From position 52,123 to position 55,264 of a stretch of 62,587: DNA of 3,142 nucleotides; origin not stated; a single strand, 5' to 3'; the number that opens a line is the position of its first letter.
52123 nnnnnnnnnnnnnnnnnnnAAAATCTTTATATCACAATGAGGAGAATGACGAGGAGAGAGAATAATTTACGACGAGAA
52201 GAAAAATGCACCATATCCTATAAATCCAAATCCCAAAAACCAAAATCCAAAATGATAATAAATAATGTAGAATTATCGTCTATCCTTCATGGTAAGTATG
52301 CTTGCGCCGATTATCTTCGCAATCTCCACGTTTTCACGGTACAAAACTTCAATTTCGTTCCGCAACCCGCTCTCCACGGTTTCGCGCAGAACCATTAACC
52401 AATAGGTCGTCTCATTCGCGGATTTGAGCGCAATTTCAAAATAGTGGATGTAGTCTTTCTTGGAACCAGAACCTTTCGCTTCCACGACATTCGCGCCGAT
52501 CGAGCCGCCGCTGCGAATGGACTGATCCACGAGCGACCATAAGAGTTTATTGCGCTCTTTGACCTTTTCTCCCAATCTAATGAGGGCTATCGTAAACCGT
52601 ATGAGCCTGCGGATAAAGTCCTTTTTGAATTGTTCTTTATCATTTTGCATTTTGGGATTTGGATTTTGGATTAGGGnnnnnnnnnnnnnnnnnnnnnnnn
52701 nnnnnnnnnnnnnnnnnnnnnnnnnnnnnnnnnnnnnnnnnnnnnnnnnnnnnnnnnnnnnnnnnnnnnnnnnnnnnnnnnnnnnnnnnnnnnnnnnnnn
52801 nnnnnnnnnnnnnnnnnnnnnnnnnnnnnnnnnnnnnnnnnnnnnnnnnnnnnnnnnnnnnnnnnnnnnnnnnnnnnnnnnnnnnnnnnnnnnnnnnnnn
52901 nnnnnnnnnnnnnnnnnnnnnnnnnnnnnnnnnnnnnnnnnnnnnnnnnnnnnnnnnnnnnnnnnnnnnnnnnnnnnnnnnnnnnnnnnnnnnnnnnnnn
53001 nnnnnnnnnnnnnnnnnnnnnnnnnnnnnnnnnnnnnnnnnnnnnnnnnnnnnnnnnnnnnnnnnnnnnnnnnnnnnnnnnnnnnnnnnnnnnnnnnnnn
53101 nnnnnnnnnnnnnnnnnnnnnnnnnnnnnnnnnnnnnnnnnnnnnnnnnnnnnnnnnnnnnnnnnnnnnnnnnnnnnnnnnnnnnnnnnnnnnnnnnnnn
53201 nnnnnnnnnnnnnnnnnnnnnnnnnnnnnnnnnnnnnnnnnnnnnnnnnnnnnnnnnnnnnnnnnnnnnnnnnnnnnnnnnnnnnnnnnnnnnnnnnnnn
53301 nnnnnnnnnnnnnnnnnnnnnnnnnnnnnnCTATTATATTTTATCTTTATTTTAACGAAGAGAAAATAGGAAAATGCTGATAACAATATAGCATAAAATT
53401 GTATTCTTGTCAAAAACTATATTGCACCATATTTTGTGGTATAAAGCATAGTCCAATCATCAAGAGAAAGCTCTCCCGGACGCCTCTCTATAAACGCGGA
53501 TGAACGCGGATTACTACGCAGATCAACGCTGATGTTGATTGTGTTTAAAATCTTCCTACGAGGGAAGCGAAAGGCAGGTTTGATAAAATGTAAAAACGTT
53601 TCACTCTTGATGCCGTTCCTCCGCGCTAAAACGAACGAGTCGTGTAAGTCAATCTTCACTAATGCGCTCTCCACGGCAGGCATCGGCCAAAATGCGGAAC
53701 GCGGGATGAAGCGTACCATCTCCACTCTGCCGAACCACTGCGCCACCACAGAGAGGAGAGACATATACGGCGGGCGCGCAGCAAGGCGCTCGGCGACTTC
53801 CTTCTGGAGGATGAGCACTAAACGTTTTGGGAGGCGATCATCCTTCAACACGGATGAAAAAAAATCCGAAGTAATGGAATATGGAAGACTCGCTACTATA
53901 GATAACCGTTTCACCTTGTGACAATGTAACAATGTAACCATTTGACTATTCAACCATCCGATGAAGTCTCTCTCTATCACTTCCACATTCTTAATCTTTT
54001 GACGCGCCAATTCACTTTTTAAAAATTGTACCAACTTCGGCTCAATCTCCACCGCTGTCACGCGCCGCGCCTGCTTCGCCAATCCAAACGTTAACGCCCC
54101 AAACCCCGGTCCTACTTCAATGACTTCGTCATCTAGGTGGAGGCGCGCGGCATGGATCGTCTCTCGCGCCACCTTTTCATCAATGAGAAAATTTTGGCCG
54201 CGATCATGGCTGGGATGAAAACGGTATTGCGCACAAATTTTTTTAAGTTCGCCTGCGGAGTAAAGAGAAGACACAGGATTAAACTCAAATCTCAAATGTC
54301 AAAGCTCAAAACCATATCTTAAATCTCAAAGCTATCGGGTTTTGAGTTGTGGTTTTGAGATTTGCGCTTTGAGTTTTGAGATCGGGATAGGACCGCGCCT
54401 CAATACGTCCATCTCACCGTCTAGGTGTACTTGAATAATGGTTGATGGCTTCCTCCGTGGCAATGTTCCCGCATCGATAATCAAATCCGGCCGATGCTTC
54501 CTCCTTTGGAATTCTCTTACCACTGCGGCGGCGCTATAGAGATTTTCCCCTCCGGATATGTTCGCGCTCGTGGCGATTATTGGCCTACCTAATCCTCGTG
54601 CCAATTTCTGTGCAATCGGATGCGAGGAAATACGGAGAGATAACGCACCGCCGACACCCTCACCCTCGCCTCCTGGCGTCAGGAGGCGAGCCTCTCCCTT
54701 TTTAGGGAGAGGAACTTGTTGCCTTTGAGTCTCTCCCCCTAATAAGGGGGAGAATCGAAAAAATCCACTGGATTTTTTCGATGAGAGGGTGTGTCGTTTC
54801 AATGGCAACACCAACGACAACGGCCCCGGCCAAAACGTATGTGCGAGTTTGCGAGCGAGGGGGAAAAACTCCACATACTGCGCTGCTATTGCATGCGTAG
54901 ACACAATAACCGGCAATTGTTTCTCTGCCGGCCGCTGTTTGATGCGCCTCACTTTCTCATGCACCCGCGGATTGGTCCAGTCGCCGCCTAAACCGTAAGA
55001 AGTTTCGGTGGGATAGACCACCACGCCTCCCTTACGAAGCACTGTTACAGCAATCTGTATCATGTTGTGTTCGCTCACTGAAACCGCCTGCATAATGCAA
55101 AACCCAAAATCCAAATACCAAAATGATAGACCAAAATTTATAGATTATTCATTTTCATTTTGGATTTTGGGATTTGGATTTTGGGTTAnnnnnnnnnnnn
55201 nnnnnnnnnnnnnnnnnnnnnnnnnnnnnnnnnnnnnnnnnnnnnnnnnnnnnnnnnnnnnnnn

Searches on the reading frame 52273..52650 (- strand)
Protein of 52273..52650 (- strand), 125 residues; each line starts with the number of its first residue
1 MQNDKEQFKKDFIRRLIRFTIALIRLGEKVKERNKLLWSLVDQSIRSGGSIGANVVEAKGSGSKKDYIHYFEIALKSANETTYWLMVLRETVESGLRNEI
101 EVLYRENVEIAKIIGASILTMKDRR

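Call 7: search_protein_families(library=pfam, proteins=[window:52273-52650:-])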
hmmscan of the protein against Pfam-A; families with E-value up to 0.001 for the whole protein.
window:52273-52650:- (125 aa): 1 family
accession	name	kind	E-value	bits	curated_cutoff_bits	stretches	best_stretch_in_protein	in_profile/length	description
PF05635.17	23S_rRNA_IVP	-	1.2e-16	61.2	33.8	1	16-115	9-105/106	23S rRNA-intervening sequence protein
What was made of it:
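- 52273..52650 (-): Element D: four-helix-bundle ORF (125 aa). PF05635 E 1.2e-16 (call 7).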

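Call 8: search_protein_families(library=ncbifam, proteins=[window:52273-52650:-])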
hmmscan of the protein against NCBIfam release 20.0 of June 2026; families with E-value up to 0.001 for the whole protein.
window:52273-52650:- (125 aa): 3 families
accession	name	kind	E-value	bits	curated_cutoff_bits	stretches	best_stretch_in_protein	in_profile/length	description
TIGR02436.1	TIGR02436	subfamily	2.9e-20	72.5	24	1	14-121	3-108/109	four helix bundle protein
NF008911.0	PRK12275.1-2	subfamily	1.3e-08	35.4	137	1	36-123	31-117/118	hypothetical protein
NF008912.0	PRK12275.1-6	subfamily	1.4e-07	31.6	124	1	15-122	11-112/117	hypothetical protein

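Call 46: find_homologous_proteins(query=window:52273-52650:-, max_evalue=0.00001)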
Query window:52273-52650:- (125 aa): 791 proteins with E <= 0.00001 among 807 candidates; the best 120 are listed.
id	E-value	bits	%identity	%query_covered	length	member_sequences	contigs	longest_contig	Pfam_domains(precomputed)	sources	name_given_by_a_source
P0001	6.0e-73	260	100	100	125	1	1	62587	PF05635.18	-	-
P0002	3.3e-63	229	87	100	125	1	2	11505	PF05635.18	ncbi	-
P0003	3.3e-59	216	80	100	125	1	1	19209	PF05635.18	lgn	-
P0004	3.8e-55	203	76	100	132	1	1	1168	PF05635.18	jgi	-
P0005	1.6e-52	194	74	99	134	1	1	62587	PF05635.18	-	-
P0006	1.7e-52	194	74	100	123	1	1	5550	PF05635.18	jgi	-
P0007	3.3e-44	167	75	84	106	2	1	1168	PF05635.18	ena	-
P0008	8.1e-43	163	63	100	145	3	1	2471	PF05635.18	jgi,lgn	-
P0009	8.9e-43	163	60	100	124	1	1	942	PF05635.18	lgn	-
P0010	5.1e-42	160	60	100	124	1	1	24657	PF05635.18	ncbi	-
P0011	1.6e-41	159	64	100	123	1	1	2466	PF05635.18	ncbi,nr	ncbi:MAG TPA: four helix bundle protein [Candidatus Portnoybacteria bacterium]|nr:four helix bundle 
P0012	1.9e-40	155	62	100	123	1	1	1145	PF05635.18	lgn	-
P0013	2.5e-40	155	61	100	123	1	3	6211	PF05635.18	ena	-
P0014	2.8e-40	155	60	100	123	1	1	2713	PF05635.18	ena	-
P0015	5.8e-40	154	58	100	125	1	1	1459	PF05635.18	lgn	-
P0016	8.0e-40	153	58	100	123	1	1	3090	PF05635.18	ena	-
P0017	1.4e-39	152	61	100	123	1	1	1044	PF05635.18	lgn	-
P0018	2.1e-39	152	60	99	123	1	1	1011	PF05635.18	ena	-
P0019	2.2e-39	152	59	100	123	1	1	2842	PF05635.18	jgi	-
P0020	3.2e-39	151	61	100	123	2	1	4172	PF05635.18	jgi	jgi:four helix bundle protein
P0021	4.8e-39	151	58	100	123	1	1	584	PF05635.18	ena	-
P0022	5.9e-39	150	56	100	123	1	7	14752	PF05635.18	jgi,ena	-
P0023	6.0e-39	150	58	100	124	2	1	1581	PF05635.18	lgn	-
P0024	8.2e-39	150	58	100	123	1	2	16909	PF05635.18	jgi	-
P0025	1.5e-38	149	58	100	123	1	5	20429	PF05635.18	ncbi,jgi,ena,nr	ncbi:four helix bundle protein [bacterium]|nr:four helix bundle protein [bacterium]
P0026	2.2e-38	149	58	100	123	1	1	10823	PF05635.18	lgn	-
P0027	2.8e-38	148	57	100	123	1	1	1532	PF05635.18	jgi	jgi:four helix bundle protein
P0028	2.9e-38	148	54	100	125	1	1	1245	PF05635.18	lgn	-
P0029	3.7e-38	148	59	100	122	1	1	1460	PF05635.18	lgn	-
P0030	6.1e-38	147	58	100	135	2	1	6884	PF05635.18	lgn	-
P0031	7.0e-38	147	58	100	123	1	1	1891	PF05635.18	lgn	-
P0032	7.1e-38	147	60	100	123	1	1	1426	PF05635.18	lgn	-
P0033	7.4e-38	147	59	100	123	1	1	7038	PF05635.18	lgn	-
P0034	7.9e-38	147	55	100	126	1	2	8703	PF05635.18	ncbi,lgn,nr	ncbi:MAG: four helix bundle protein [Candidatus Doudnabacteria bacterium]|nr:four helix bundle prote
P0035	1.0e-37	146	56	100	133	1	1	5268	PF05635.18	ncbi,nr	ncbi:four helix bundle protein [bacterium]|nr:four helix bundle protein [bacterium]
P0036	1.2e-37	146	58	100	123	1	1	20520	PF05635.18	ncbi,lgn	-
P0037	1.3e-37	146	58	100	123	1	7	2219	PF05635.18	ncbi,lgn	-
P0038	1.4e-37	146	57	100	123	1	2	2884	PF05635.18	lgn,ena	-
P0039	1.5e-37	146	56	100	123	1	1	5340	PF05635.18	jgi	-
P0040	1.5e-37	146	61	100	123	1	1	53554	PF05635.18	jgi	-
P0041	1.9e-37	146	58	100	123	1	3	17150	PF05635.18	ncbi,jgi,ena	-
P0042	2.0e-37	145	56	100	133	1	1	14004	PF05635.18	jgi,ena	-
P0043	2.3e-37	145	58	100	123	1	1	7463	PF05635.18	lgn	-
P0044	2.3e-37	145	58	100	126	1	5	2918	PF05635.18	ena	-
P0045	2.5e-37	145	58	100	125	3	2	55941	PF05635.18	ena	-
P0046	3.0e-37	145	56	100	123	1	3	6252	PF05635.18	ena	-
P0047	3.1e-37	145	55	100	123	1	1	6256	PF05635.18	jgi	jgi:four helix bundle protein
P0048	3.1e-37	145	56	100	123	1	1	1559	PF05635.18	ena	-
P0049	3.4e-37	145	58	100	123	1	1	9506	PF05635.18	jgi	-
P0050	3.9e-37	145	58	99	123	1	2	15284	PF05635.18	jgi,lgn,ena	-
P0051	4.3e-37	144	57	100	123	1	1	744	PF05635.18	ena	-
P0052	4.4e-37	144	58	100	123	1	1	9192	PF05635.18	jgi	-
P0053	6.2e-37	144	58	100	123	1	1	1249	PF05635.18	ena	-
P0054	6.5e-37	144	57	100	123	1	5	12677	PF05635.18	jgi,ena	-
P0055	6.5e-37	144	54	100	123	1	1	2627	PF05635.18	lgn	-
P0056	7.1e-37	144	57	100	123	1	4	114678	PF05635.18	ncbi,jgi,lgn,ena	-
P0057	7.1e-37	144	59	100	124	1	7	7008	PF05635.18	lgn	-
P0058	7.4e-37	144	59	100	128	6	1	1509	PF05635.18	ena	-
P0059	7.8e-37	144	61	100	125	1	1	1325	PF05635.18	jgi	-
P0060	9.0e-37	143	58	100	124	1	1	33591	PF05635.18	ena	-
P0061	1.2e-36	143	58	100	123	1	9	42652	PF05635.18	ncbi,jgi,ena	-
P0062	1.2e-36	143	57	100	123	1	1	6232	PF05635.18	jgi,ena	-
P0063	1.3e-36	143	57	100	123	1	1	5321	PF05635.18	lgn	-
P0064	1.4e-36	143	57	99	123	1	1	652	PF05635.18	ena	-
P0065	2.0e-36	142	55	100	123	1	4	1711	PF05635.18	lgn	-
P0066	2.4e-36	142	56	100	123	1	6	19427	PF05635.18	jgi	jgi:four helix bundle protein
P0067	2.4e-36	142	58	100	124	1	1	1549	PF05635.18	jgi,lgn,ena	-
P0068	3.2e-36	142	58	99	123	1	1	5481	PF05635.18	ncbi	-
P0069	3.6e-36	141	54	100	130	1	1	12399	PF05635.18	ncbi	-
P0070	4.1e-36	141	59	100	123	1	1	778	PF05635.18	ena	-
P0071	5.6e-36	141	55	100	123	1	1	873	PF05635.18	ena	-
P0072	5.8e-36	141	56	99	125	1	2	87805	PF05635.18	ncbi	-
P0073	6.0e-36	141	58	100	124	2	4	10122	PF05635.18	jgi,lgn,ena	-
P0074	6.4e-36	141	59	100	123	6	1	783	PF05635.18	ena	-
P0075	6.6e-36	141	54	100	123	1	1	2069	PF05635.18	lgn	-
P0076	6.9e-36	141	58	100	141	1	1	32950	PF05635.18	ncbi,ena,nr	ncbi:MAG: four helix bundle protein [Candidatus Portnoybacteria bacterium]|nr:four helix bundle prot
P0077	7.3e-36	140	58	100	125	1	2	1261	PF05635.18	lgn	-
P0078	7.7e-36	140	58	100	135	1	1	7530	PF05635.18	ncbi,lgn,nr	ncbi:MAG: four helix bundle protein [bacterium]|nr:four helix bundle protein [bacterium]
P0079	9.9e-36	140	56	99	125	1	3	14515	PF05635.18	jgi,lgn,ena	-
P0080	1.0e-35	140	58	100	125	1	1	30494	PF05635.18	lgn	-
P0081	1.1e-35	140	59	99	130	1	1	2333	PF05635.18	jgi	jgi:four helix bundle protein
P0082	1.1e-35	140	54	100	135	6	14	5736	PF05635.18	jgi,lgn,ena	-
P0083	1.2e-35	140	60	100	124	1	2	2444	PF05635.18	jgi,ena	-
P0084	1.2e-35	140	58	100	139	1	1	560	PF05635.18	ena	-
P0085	1.5e-35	139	56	99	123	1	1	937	PF05635.18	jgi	-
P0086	1.6e-35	139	54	100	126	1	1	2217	PF05635.18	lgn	-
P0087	1.6e-35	139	55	100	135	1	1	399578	PF05635.18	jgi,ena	-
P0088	1.7e-35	139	56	99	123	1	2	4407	PF05635.18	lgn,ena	-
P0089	2.0e-35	139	57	100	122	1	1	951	PF05635.18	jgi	jgi:four helix bundle protein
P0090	2.0e-35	139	57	100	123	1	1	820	PF05635.18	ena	-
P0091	2.2e-35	139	58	100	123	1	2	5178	PF05635.18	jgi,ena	-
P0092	2.2e-35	139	53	100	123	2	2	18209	PF05635.18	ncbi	-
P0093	2.2e-35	139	54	100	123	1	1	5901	PF05635.18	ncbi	-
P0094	2.3e-35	139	59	100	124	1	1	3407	PF05635.18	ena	-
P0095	2.3e-35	139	58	100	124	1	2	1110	PF05635.18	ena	-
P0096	2.7e-35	139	59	100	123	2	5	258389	PF05635.18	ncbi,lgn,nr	ncbi:four helix bundle protein [Candidatus Kaiserbacteria bacterium]|nr:four helix bundle protein [C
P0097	2.8e-35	139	56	100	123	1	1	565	PF05635.18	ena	-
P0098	3.1e-35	138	58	100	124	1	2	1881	PF05635.18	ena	-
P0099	3.5e-35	138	54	100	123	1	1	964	PF05635.18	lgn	-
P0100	3.5e-35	138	59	100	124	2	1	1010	PF05635.18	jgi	-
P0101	3.9e-35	138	56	100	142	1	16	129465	PF05635.18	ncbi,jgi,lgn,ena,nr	ncbi:four helix bundle protein [bacterium]|nr:MAG: four helix bundle protein [bacterium]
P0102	4.1e-35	138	57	99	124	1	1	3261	PF05635.18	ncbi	-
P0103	4.4e-35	138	54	100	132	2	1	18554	PF05635.18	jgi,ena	-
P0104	4.5e-35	138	60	100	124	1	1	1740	PF05635.18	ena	-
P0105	4.9e-35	138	57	100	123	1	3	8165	PF05635.18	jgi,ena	-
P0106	5.3e-35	138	55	100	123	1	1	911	PF05635.18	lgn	-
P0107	5.4e-35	138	59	100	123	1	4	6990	PF05635.18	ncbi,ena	-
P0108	5.7e-35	138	56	100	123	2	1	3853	PF05635.18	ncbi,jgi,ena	-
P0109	5.9e-35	138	55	100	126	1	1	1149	PF05635.18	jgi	jgi:four helix bundle protein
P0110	6.0e-35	137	59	100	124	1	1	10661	PF05635.18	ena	-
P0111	6.3e-35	137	57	100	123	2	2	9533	PF05635.18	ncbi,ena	-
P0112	6.5e-35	137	54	100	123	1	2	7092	PF05635.18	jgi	jgi:four helix bundle protein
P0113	6.7e-35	137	58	100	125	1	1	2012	PF05635.18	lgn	-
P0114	6.9e-35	137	56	99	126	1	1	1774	PF05635.18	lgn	-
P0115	7.2e-35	137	54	100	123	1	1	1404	PF05635.18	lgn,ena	-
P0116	7.6e-35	137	56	100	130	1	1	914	PF05635.18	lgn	-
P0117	7.8e-35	137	52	99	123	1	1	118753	PF05635.18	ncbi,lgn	ncbi:MAG: four helix bundle protein [Candidatus Omnitrophota bacterium]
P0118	7.9e-35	137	53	100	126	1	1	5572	PF05635.18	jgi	jgi:four helix bundle protein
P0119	8.0e-35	137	57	100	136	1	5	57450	PF05635.18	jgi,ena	jgi:four helix bundle protein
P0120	9.8e-35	137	58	100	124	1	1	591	PF05635.18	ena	-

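Call 47: find_encoding_contigs(protein=P0002, flank=10000, max_places=4)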
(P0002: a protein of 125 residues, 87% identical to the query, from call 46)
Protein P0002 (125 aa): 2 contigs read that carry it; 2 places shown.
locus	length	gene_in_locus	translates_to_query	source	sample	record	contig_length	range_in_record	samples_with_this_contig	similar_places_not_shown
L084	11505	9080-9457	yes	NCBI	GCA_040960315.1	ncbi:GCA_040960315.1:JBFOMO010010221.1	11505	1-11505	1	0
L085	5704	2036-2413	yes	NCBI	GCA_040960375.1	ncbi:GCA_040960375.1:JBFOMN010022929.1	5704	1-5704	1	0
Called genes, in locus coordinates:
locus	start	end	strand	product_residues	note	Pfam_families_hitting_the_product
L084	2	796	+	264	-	?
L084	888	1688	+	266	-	PF01300:Sua5_yciO_yrdC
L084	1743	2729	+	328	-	PF00398:RrnaAD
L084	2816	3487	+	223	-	-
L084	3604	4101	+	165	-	-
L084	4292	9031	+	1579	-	-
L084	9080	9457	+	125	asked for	PF05635:23S_rRNA_IVP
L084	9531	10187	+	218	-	-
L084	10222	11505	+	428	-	?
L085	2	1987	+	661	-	?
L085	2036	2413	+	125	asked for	PF05635:23S_rRNA_IVP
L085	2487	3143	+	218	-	-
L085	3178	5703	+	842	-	?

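Call 48: find_encoding_contigs(protein=P0003, flank=10000, max_places=4)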
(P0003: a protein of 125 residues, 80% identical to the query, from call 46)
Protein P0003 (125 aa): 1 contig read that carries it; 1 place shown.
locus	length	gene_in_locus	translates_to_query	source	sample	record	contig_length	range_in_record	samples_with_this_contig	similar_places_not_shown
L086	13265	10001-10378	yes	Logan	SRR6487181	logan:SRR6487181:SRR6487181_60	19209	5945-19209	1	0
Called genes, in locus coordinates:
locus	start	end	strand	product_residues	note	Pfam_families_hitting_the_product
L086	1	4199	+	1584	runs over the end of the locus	-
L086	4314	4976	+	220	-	-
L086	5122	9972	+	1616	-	-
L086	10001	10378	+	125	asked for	PF05635:23S_rRNA_IVP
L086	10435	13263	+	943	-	?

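Call 73: search_protein_families(library=pfam, proteins=[L084:3604-4101:+], max_evalue=0.01)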
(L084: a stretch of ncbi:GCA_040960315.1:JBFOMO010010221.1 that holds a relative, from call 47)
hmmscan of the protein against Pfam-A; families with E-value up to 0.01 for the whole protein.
L084:3604-4101:+ (165 aa): 2 families
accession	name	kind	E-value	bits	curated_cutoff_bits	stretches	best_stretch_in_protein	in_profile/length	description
PF01797.21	Y1_Tnp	-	0.0021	18.6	23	1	17-134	9-120/121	Transposase IS200 like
PF04741.18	InvH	-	0.0052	17.7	27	0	40-84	22-66/81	InvH outer membrane lipoprotein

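Call 92: search_protein_families(library=padloc, proteins=[window:52273-52650:-], max_evalue=0.001)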
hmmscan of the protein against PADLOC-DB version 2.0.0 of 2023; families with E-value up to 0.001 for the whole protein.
window:52273-52650:- (125 aa): 0 families

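Call 106: predict_structure(alignment_id=A2)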
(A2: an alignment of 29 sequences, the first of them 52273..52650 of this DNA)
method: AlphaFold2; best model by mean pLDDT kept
length: 125 residues; sequences in the alignment: 29
mean_pLDDT: 95.3   pTM: 0.88
mean pLDDT of the five models: 95.3, 95.0, 94.7, 93.6, 92.9
residues with pLDDT >= 90: 112; 70-90: 10; 50-70: 3; < 50: 0
segments of 3 or more residues with pLDDT < 50: none
pLDDT, mean of each block of 10 residues (from residue 1): 79 98 98 96 99 96 95 99 98 96 99 97 84
secondary structure, 60 per line:
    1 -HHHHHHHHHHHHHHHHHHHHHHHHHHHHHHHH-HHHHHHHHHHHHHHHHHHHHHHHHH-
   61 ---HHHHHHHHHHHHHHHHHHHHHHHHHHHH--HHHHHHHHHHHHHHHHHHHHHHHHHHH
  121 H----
elements in order: H2-33 H35-59 H64-91 H94-121
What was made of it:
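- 52273..52650 (-): AlphaFold model pLDDT 95.3 with four helices (call 106).
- On PF05635 / TIGR02436 four-helix-bundle ('23S rRNA IVS protein', 'S23 ribosomal protein') family: AlphaFold2 pLDDT 95.3 with helices 2-33, 35-59, 64-91 and 94-121 (call 106).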

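Call 110: fold_search(model_id=the predicted structure, library=pdb)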
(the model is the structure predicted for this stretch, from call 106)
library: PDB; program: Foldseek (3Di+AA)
matches with E <= 10: 552; with E <= 0.001: 4
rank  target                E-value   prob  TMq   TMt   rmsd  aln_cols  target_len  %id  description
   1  2rld_E                1.8e-05  1.00  0.77  0.89   1.5       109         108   32  CRYSTAL STRUCTURE OF A PROTEIN WITH UNKNOWN FUNCTION FROM S23 RIBOSOMAL PROTEIN FAMILY (BT_0352) FROM BACTEROIDES THET (released 2007-10-30)
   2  2rld_B                2.9e-05  1.00  0.77  0.86   1.9       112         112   32  CRYSTAL STRUCTURE OF A PROTEIN WITH UNKNOWN FUNCTION FROM S23 RIBOSOMAL PROTEIN FAMILY (BT_0352) FROM BACTEROIDES THET (released 2007-10-30)
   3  2rld_C                5.5e-05  1.00  0.79  0.85   2.6       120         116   31  CRYSTAL STRUCTURE OF A PROTEIN WITH UNKNOWN FUNCTION FROM S23 RIBOSOMAL PROTEIN FAMILY (BT_0352) FROM BACTEROIDES THET (released 2007-10-30)
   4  2rld_D                2.9e-04  1.00  0.76  0.88   1.6       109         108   31  CRYSTAL STRUCTURE OF A PROTEIN WITH UNKNOWN FUNCTION FROM S23 RIBOSOMAL PROTEIN FAMILY (BT_0352) FROM BACTEROIDES THET (released 2007-10-30)
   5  2gsc_E                1.8e-03  1.00  0.60  0.66   4.3       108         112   19  Crystal Structure of the Conserved Hypothetical Cytosolic Protein Xcc0516 from Xanthomonas campestris (released 2006-10-03)
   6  2gsc_B                2.7e-03  1.00  0.68  0.72   2.8       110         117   18  Crystal Structure of the Conserved Hypothetical Cytosolic Protein Xcc0516 from Xanthomonas campestris (released 2006-10-03)
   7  2gsc_D                4.7e-03  1.00  0.67  0.72   2.9       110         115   18  Crystal Structure of the Conserved Hypothetical Cytosolic Protein Xcc0516 from Xanthomonas campestris (released 2006-10-03)
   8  9e0h_A                6.6e-02  0.95  0.38  0.33   7.4       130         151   14  De novo calcium channel heptamer, CalC6_3 with DHR extensions. Off target multimerization state (released 2025-10-01)
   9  4dwl_D                9.4e-02  1.00  0.67  0.76   2.9       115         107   13  Avd molecule from Bordetella bacteriophage DGR (released 2013-02-27)
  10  8ub7_E                1.4e-01  1.00  0.69  0.77   2.9       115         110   11  Diversity-generating retroelement (DGR) ribonucleoprotein reverse transcriptase - Active state (N-occupied) (released 2024-10-23)
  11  8ub8_C                1.5e-01  1.00  0.71  0.77   2.7       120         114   12  Diversity-generating retroelement (DGR) ribonucleoprotein reverse transcriptase - Pre-active State 1a (released 2024-10-23)
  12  9u78_A                1.6e-01  1.00  0.74  0.78   2.3       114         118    9  Single Chain Protein of De Novo Designed Helix Bundles-4EH2 with KDPV Loop (released 2025-04-09)
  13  4dwl_B                1.7e-01  1.00  0.68  0.76   2.9       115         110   11  Avd molecule from Bordetella bacteriophage DGR (released 2013-02-27)
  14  8ub7_B                1.8e-01  1.00  0.68  0.69   2.8       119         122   13  Diversity-generating retroelement (DGR) ribonucleoprotein reverse transcriptase - Active state (N-occupied) (released 2024-10-23)
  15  1x8z_C                1.8e-01  0.99  0.53  0.46   4.5       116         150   21  Crystal structure of a pectin methylesterase inhibitor from Arabidopsis thaliana (released 2004-12-28)
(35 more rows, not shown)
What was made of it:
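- The fold matches the pentameric structures 2RLD and 2GSC, and Avd, which scaffolds RNA in the DGR ribonucleoprotein 8UB7 (call 110). Structural similarity to Avd (4DWL, 8UB7; TM about 0.7-0.79; call 110).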

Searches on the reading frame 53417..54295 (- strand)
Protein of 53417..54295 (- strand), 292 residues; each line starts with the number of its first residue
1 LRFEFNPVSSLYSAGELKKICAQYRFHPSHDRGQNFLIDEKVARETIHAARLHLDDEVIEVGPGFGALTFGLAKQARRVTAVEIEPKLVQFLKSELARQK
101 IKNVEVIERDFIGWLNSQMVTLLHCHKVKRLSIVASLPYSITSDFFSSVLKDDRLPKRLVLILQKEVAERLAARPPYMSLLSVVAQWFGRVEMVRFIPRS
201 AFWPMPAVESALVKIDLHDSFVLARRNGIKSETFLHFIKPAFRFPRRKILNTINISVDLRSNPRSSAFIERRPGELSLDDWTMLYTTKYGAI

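Call 78: search_protein_families(library=pfam, proteins=[window:53417-54295:-], max_evalue=0.001)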
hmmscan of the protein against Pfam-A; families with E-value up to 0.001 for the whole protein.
window:53417-54295:- (292 aa): 8 families
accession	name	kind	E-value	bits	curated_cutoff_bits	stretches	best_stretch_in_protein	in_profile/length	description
PF00398.26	RrnaAD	-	2.2e-47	161.8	24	1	31-254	7-224/263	Ribosomal RNA adenine dimethylase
PF13847.12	Methyltransf_31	-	9.2e-06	25.8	27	1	55-116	4-67/145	Methyltransferase domain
PF13649.12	Methyltransf_25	-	1.2e-05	26.3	27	1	58-111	1-55/97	Methyltransferase domain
PF02390.23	Methyltransf_4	-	0.00021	21.3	24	1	58-131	5-76/173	Putative methyltransferase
PF02475.24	TRM5-TYW2_MTfase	-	0.00041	20.8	28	1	45-110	28-95/164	TRM5/TYW2 methyltransferase domain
PF08241.18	Methyltransf_11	-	0.00044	21.3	21.2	1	60-110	2-50/95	Methyltransferase domain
PF05175.20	MTS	-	0.00056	20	23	1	50-112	30-91/170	Methyltransferase small domain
PF05958.17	tRNA_U5-meth_tr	-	0.00088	18.8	23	0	53-107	200-254/357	tRNA (Uracil-5-)-methyltransferase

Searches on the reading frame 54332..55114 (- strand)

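Call 78: search_protein_families(library=pfam, proteins=[window:54332-55114:-], max_evalue=0.001)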
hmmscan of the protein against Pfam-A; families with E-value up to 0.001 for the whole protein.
window:54332-55114:- (260 aa): 1 family
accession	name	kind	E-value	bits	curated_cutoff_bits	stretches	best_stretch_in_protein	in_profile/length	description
PF01300.24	Sua5_yciO_yrdC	-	8.4e-43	146.4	25.1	2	25-112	2-90/178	Telomere recombination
